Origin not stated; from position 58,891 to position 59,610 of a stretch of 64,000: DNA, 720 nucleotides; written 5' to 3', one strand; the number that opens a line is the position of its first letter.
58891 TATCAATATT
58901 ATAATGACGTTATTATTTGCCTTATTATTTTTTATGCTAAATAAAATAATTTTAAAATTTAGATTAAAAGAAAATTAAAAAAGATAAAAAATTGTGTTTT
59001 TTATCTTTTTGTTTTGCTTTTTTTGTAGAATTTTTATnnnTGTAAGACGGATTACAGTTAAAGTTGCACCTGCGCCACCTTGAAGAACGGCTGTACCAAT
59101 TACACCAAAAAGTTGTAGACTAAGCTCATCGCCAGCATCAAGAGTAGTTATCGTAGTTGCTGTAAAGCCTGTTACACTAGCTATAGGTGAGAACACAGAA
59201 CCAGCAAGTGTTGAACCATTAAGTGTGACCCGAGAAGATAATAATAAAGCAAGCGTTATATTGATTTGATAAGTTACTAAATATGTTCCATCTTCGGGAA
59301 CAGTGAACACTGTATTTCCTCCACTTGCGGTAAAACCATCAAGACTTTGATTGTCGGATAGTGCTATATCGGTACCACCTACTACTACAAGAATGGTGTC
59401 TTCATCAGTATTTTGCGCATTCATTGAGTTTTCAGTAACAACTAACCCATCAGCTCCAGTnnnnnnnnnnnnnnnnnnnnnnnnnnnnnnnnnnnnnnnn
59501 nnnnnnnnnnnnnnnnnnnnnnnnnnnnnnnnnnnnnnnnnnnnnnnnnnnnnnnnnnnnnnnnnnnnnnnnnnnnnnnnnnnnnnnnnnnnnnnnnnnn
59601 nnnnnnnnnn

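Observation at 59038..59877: BclA-like collagen-repeat protein encoded by a GC-rich tandem repeat array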

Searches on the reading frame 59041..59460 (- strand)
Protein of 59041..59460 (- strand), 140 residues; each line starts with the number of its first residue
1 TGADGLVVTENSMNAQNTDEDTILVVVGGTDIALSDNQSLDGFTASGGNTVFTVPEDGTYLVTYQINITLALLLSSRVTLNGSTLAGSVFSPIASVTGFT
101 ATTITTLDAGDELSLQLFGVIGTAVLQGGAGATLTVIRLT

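Call 13: find_homologous_proteins(query=window:59041-59445:-)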
Query seq(135 aa) (135 aa): 34 proteins with E <= 0.001 among 149 candidates.
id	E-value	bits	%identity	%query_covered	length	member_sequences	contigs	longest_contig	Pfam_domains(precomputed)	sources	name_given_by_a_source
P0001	1.6e-46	175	68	98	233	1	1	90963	PF01391.24,PF18573.8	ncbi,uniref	ncbi:MAG: collagen-like protein, partial [Lacrimispora sp.]|uniref:BclA C-terminal domain-containing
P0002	3.6e-46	174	69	98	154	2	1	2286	PF18573.8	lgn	-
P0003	1.8e-43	165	65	94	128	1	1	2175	PF18573.8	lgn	-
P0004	6.1e-42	160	65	94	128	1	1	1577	PF18573.8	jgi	jgi:hypothetical protein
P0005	9.0e-42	160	67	96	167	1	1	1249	PF18573.8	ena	-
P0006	8.6e-41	157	68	84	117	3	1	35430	PF18573.8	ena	-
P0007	5.9e-40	154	68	94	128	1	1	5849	PF18573.8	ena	-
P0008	1.9e-39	152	63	94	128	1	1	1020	PF18573.8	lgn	-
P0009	5.4e-38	148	63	97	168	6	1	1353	PF18573.8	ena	-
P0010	1.4e-36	143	60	98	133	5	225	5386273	PF18573.8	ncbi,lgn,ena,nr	ncbi:MAG: BclA C-terminal domain-containing protein [[Clostridium] symbiosum]|nr:hypothetical protei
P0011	2.1e-36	142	64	85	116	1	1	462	PF18573.8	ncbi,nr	ncbi:collagen triple helix repeat domain-containing protein [Clostridium acidurici 9a] [Clostridioid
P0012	2.5e-36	142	61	98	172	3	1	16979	PF18573.8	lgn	-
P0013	1.0e-35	140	58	94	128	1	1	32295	PF18573.8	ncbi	-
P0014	1.1e-35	140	57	98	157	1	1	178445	PF18573.8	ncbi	ncbi:collagen-like protein, partial [Bacillus safensis]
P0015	6.3e-34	135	96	58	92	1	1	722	PF18573.8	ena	-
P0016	3.4e-31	126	55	95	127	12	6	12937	PF18573.8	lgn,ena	-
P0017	2.9e-27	113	54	93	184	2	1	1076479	PF18573.8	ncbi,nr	ncbi:hypothetical protein IGI01_05045 [Bacillus thuringiensis]|nr:hypothetical protein [Bacillus thu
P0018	3.8e-26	109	53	93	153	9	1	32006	PF18573.8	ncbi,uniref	ncbi:BclA C-terminal domain-containing protein, partial [Bacillus thuringiensis]|uniref:BclA C-termi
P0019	1.4e-25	108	52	93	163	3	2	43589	PF18573.8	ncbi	ncbi:hypothetical protein V7095_12070, partial [Bacillus thuringiensis]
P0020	1.5e-25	108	52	93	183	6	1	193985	PF01391.24,PF18573.8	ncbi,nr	ncbi:TPA: collagen-like protein, partial [Bacillus cereus]|nr:collagen-like protein [Bacillus cereus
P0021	1.8e-25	107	52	93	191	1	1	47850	PF01391.24,PF18573.8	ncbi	ncbi:hypothetical protein V7123_02575, partial [Bacillus toyonensis]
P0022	1.8e-25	107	52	93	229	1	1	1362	PF01391.24,PF18573.8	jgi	jgi:collagen type II alpha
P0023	1.8e-25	107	52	93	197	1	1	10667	PF01391.24,PF18573.8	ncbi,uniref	ncbi:Collagen triple helix repeat-containing protein, partial [Bacillus toyonensis]|uniref:BclA C-te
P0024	2.0e-25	107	52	93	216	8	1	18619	PF01391.24,PF18573.8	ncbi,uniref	ncbi:BclA C-terminal domain-containing protein, partial [Bacillus cereus]|uniref:BclA C-terminal dom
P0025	5.4e-25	106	52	93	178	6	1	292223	PF01391.24,PF18573.8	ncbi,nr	ncbi:collagen-like triple helix repeat-containing protein [Bacillus cereus]|nr:collagen-like triple 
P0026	6.5e-25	105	52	93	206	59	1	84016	PF01391.24,PF18573.8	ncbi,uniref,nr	ncbi:collagen-like protein, partial [Bacillus paranthracis]|uniref:BclA C-terminal domain-containing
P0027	7.1e-25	105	51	93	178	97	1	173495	PF01391.24,PF18573.8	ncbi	ncbi:BclA C-terminal domain-containing protein, partial [Bacillus cereus]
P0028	8.0e-25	105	51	93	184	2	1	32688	PF01391.24,PF18573.8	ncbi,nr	ncbi:collagen-like protein, partial [Bacillus cereus]|nr:collagen-like protein [Bacillus cereus]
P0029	1.0e-24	105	51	93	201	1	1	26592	PF01391.24,PF18573.8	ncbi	ncbi:hypothetical protein CBR59_28095, partial [Bacillus thuringiensis]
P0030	1.3e-24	105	51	93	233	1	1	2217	PF02264.23,PF18573.8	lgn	-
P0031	1.3e-24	104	52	93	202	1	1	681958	PF01391.24,PF18573.8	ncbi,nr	ncbi:hypothetical protein FO494_07500, partial [Bacillus paranthracis]|nr:hypothetical protein [Baci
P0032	8.6e-24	102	50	93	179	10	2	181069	PF01391.24,PF18573.8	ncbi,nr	ncbi:BclA C-terminal domain-containing protein, partial [Bacillus paranthracis]|nr:collagen-like pro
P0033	7.9e-22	95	51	85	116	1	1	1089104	PF18573.8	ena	-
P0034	5.5e-21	93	45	93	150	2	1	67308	PF18573.8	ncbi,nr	ncbi:TPA: hypothetical protein QCY19_004921, partial [Bacillus luti]|nr:hypothetical protein [Bacill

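Call 20: find_related_loci(query=window:59041-59460:-, collection=genome_contigs, flank=8000)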
Query window:59041-59460:- (140 aa) in genome_contigs; peptide patterns used: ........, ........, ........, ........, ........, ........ (x = any residue, [..] = any of these).
479 stretches matched a pattern; 2 encode a relative of the query (tblastn E <= 1e-3); 2 distinct loci.
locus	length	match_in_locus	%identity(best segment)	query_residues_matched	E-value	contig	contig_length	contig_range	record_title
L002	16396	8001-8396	64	8-139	7e-50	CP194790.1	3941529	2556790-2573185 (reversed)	Caproiciproducens sp. R1 chromosome, complete genome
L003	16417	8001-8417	60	2-140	2e-44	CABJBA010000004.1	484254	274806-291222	Clostridiaceae bacterium isolate MGYG-HGUT-00145 genome assembly, contig: .21673_4_80.4, whole genome shotgun sequence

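Call 26: predict_structure(alignment_id=A2)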
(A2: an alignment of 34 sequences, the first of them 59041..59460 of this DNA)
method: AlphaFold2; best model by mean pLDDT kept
length: 140 residues; sequences in the alignment: 34
mean_pLDDT: 88.3   pTM: 0.83
mean pLDDT of the five models: 88.3, 86.9, 85.3, 82.6, 71.1
residues with pLDDT >= 90: 83; 70-90: 48; 50-70: 7; < 50: 2
segments of 3 or more residues with pLDDT < 50: none
pLDDT, mean of each block of 10 residues (from residue 1): 57 92 88 92 92 95 92 88 92 83 95 92 85 93
secondary structure, 60 per line:
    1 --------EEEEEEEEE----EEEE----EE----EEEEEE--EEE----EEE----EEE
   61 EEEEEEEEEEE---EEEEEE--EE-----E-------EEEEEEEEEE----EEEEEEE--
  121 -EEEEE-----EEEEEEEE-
elements in order: E9-17 E22-25 E36-41 E44-46 E51-53 E58-71 E75-80 E98-107 E112-118 E122-126 E132-139

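Call 29: fold_search(model_id=the predicted structure, library=pdb)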
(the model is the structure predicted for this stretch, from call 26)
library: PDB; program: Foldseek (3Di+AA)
matches with E <= 10: 1715; with E <= 0.001: 340
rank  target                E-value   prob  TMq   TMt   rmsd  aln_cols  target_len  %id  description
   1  3tyj                  5.8e-09  1.00  0.78  0.80   3.0       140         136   18  Bacillus collagen-like protein of anthracis P159S mutant (released 2012-03-14)
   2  3twi_A                5.8e-09  1.00  0.75  0.77   3.0       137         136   18  Variable Lymphocyte Receptor Recognition of the Immunodominant Glycoprotein of Bacillus anthracis Spores (released 2012-03-14)
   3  1wck                  7.9e-09  1.00  0.77  0.79   3.0       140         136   18  Crystal structure of the C-terminal domain of BclA, the major antigen of the exosporium of the Bacillus anthracis spore. (released 2005-10-25)
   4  2r6q                  1.1e-08  1.00  0.78  0.79   3.2       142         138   18  Crystal Structure of BclA-island Construct (released 2009-03-10)
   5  2z5w                  1.6e-08  1.00  0.77  0.79   3.0       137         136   18  tBclA, a recombinant spore surface protein from Bacillus anthracis (released 2008-04-22)
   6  9h38_K                2.5e-07  1.00  0.75  0.76   2.9       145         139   17  C-terminal domain of the F-ENA tip fibrillum F-BclA from Bacillus thuringiensis (released 2025-03-12)
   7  9h38_A                2.5e-07  1.00  0.75  0.75   3.1       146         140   17  C-terminal domain of the F-ENA tip fibrillum F-BclA from Bacillus thuringiensis (released 2025-03-12)
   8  9h38_R                3.0e-07  1.00  0.76  0.75   3.4       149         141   18  C-terminal domain of the F-ENA tip fibrillum F-BclA from Bacillus thuringiensis (released 2025-03-12)
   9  9h38_B                3.6e-07  1.00  0.75  0.77   2.8       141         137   16  C-terminal domain of the F-ENA tip fibrillum F-BclA from Bacillus thuringiensis (released 2025-03-12)
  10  9h38_L                4.3e-07  1.00  0.73  0.73   3.3       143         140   19  C-terminal domain of the F-ENA tip fibrillum F-BclA from Bacillus thuringiensis (released 2025-03-12)
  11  9h38_S                5.0e-07  1.00  0.73  0.73   3.4       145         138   19  C-terminal domain of the F-ENA tip fibrillum F-BclA from Bacillus thuringiensis (released 2025-03-12)
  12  9h38_M                5.2e-07  1.00  0.71  0.73   3.2       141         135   17  C-terminal domain of the F-ENA tip fibrillum F-BclA from Bacillus thuringiensis (released 2025-03-12)
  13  7r1m_A                8.3e-07  1.00  0.72  0.65   3.7       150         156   17  Crystal structure of ExsFA, a Bacillus cereus spore exosporium protein (released 2023-02-15)
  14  1rj7_K                1.1e-06  1.00  0.64  0.62   4.8       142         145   15  Crystal structure of EDA-A1 (released 2003-12-09)
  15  1rj7_H                1.1e-06  1.00  0.61  0.61   4.1       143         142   15  Crystal structure of EDA-A1 (released 2003-12-09)
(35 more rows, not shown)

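Call 39: search_protein_families(library=phrogs, proteins=[window:59041-59460:-], max_evalue=0.01)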
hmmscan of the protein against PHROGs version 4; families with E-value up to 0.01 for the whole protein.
window:59041-59460:- (140 aa): 2 families
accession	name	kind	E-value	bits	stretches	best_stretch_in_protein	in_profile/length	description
phrog_25122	-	unknown function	2e-05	25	1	38-117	107-187/218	-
phrog_15750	-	unknown function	0.0015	19.6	1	48-119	68-146/168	-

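Call 40: find_related_loci(query=A2, collection=viral_contigs, flank=6000)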
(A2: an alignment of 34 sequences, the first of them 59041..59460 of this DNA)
Query A2 (140 aa) in viral_contigs; peptide patterns used: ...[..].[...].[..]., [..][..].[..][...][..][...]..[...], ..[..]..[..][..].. (x = any residue, [..] = any of these).
335 stretches matched a pattern, but none encodes a relative of the query by tblastn (E <= 1e-3).

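Call 41: find_encoding_contigs(protein=P0010, flank=8000, max_places=3)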
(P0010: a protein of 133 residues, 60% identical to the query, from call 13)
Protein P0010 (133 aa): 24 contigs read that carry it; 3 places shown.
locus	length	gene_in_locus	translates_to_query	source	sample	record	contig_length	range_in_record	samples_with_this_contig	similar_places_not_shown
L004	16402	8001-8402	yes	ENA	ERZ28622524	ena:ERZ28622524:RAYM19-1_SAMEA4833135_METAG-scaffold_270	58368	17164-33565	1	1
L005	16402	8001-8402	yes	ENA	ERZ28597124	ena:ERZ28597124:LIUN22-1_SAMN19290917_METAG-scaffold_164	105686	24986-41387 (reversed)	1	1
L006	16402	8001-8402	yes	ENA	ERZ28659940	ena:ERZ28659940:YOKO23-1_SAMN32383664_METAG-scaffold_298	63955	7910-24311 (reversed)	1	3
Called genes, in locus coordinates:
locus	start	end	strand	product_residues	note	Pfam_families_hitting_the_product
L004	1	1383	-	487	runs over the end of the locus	PF00392:GntR, PF13730:HTH_36 (faint), PF08279:HTH_11 (faint), PF00392:GntR (weak)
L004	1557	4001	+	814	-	PF00512:HisKA, PF02518:HATPase_c, PF00072:Response_reg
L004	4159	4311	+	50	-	-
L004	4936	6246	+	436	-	PF01554:MatE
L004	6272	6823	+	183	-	PF12993:DUF3877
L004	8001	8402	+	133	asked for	PF18573:BclA_C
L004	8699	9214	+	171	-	PF09335:VTT_dom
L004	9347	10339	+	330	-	PF20903:SPL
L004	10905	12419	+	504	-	PF07556:DUF1538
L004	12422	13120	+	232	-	-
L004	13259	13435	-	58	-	-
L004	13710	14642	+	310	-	PF00126:HTH_1, PF03466:LysR_substrate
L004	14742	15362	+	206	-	PF00440:TetR_N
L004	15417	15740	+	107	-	PF13302:Acetyltransf_3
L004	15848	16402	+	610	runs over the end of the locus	PF00664:ABC_membrane, PF02463:SMC_N (faint), PF00005:ABC_tran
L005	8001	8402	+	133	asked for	PF18573:BclA_C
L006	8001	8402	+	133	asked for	PF18573:BclA_C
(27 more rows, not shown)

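Call 42: find_encoding_contigs(protein=P0001, flank=8000, max_places=2)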
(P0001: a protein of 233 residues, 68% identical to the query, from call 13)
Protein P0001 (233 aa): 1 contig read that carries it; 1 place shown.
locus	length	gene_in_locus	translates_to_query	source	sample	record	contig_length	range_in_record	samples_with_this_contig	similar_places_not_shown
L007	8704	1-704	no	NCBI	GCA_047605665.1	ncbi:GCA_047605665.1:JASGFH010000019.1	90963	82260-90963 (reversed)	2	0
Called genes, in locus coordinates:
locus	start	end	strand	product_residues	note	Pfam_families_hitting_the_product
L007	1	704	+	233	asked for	PF01391:Collagen, PF18573:BclA_C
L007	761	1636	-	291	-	PF00528:BPD_transp_1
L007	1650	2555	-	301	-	PF00528:BPD_transp_1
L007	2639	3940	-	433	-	PF01547:SBP_bac_1, PF13416:SBP_bac_8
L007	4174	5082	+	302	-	PF12833:HTH_18, PF00165:HTH_AraC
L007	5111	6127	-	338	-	PF00106:adh_short, PF01073:3Beta_HSD, PF01370:Epimerase, PF02719:Polysacc_synt_2, PF04321:RmlD_sub_bind, PF08659:KR, PF13460:NAD_binding_10, PF16363:GDP_Man_Dehyd, +2 more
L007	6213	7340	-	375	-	PF01636:APH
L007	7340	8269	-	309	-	PF00483:NTP_transferase (weak)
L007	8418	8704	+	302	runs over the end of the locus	PF02311:AraC_binding (weak), PF12833:HTH_18, PF00165:HTH_AraC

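Call 45: search_dna_similar(query=window:59041-59460:-, collection=plasmids, mode=protein, max_rows=25, max_evalue=0.001)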
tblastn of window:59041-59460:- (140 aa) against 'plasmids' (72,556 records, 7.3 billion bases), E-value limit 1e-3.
Records with a match: 34; places in all: 36; records where one place covers at least 80% of the query: 34.
Best place of each record, by identity: <60% 34.
By first word of the organism name: Bacillus 24; Priestia 8; Klebsiella 1; Peribacillus 1.
By predicted mobility (MOB-suite, as given by PLSDB): non-mobilizable 27; mobilizable 5; conjugative 2.
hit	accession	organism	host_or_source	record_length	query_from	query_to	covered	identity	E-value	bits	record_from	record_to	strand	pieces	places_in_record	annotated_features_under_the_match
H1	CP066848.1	Bacillus mycoides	single cell,soil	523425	1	140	100%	55.2%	2e-36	138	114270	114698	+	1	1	collagen-like protein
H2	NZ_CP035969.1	Bacillus mycoides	cell culture,soil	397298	1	139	99%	55.6%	3e-36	138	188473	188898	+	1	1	none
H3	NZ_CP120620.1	Priestia megaterium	cell culture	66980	1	140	100%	52.4%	3e-32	126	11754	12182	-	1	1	collagen-like repeat preface domain-containing protein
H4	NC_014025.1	Priestia megaterium QM B1551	-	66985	1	140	100%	52.4%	3e-32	126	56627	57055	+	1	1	collagen-like repeat preface domain-containing protein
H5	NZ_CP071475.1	Priestia megaterium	whole organism,Hypersaline environment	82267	1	139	99%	52.8%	8e-32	125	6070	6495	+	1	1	collagen-like repeat preface domain-containing protein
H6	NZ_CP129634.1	Priestia aryabhattai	bacterial culture,soil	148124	1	139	99%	50.7%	6e-30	120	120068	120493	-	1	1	hypothetical protein | mucin 17-like protein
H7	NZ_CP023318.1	Priestia megaterium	Plant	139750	1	139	99%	50.7%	6e-30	120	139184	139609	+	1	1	collagen-like repeat preface domain-containing protein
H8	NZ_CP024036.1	Priestia aryabhattai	single cell,enriched culture of compost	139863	1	139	99%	50.7%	6e-30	120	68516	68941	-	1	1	collagen-like repeat preface domain-containing protein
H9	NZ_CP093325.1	Bacillus sp. N5-665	whole organism,peat soil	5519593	1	140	100%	50.0%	3e-30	120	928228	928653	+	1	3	none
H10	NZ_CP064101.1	Priestia aryabhattai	cell culture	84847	9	140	94%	51.1%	1e-29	119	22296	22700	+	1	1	collagen-like repeat preface domain-containing protein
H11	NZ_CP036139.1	Bacillus mycoides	cell culture,soil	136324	15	140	90%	53.1%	3e-27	112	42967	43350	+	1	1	BclA-related collagen-like exosporium protein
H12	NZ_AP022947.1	Bacillus cereus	-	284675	1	140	100%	45.9%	4e-23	100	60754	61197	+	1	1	hypothetical protein (x2)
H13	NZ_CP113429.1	Bacillus cereus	cell culture,petroleum sludge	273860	1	140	100%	45.9%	1e-22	99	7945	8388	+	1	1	hypothetical protein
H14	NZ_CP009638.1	Bacillus cereus 03BB108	Dust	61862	1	140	100%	45.9%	1e-22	99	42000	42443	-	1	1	collagen-like protein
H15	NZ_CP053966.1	Bacillus cereus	-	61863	1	140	100%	45.9%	1e-22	99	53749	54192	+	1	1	collagen-like protein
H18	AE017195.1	Bacillus cereus ATCC 10987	-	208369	1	140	100%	45.9%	2e-22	98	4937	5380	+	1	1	BclA protein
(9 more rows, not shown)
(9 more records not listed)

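Call 46: get_annotated_region(hit=H18, flank=4000)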
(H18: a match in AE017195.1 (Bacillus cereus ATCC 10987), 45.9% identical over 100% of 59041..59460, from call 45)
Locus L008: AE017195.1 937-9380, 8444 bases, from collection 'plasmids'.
description: Bacillus cereus ATCC 10987 plasmid pBc10987, complete sequence
organism: Bacillus cereus ATCC 10987 (NCBI taxid 222523)
taxonomy: Bacteria; Bacillota; Bacilli; Bacillales; Bacillaceae; Bacillus; Bacillus cereus; Bacillus cereus ATCC 10987
host: -; source: -; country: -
typing (MOB-suite, as given by PLSDB): non-mobilizable; replicon rep_cluster_125; mating-pair formation MPF_T
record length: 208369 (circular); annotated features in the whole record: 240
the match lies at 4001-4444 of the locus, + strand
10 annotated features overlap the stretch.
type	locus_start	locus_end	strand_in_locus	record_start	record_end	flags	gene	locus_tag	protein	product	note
CDS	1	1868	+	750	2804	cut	-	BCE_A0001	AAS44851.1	Tn554-related, transposase B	-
CDS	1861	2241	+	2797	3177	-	-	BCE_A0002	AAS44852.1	Tn554-related, transposase C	-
CDS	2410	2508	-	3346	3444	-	-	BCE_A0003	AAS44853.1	hypothetical protein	-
CDS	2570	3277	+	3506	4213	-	-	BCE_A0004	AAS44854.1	hypothetical protein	-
CDS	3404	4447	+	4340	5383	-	-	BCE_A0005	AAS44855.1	BclA protein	-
CDS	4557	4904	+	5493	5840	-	-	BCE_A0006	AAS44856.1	hypothetical protein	-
CDS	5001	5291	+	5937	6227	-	-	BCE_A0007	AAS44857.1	conserved hypothetical protein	-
CDS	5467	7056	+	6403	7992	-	-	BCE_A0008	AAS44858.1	hypothetical protein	-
CDS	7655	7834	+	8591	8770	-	-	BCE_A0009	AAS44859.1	hypothetical protein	-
CDS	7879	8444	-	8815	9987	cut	-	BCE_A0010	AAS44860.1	membrane protein, putative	-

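Call 47: get_annotated_region(hit=H4, flank=4000)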
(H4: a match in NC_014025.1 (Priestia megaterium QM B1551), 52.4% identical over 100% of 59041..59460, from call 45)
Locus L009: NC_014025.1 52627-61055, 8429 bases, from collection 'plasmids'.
description: Priestia megaterium QM B1551 plasmid pBM500, complete sequence
organism: Priestia megaterium QM B1551 (NCBI taxid 545693)
taxonomy: Bacteria; Bacillota; Bacilli; Bacillales; Bacillaceae; Priestia; Priestia megaterium; Priestia megaterium QM B1551
host: -; source: -; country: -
typing (MOB-suite, as given by PLSDB): non-mobilizable; replicon rep_cluster_385
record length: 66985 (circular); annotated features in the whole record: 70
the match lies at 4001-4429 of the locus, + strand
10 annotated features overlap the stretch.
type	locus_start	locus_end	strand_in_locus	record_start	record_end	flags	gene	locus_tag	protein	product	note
CDS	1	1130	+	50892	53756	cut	-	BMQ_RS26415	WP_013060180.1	NTTRR-F1 domain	-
CDS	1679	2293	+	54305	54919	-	-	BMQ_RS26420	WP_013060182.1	methyltransferase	-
CDS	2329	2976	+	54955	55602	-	-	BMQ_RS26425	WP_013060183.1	class I SAM-dependent methyltransferase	-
CDS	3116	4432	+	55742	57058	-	-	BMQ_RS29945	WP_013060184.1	collagen-like repeat preface domain-containing protein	-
CDS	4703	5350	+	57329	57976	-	-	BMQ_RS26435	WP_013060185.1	GPP34 family phosphoprotein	-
CDS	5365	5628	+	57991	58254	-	-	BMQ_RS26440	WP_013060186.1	helix-turn-helix domain-containing protein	-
CDS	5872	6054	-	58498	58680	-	-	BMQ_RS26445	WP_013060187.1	hypothetical protein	-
CDS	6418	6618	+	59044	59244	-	-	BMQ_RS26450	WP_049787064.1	hypothetical protein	-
CDS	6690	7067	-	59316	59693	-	-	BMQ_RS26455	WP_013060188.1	hypothetical protein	-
CDS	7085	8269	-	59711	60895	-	-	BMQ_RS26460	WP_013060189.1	membrane protein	-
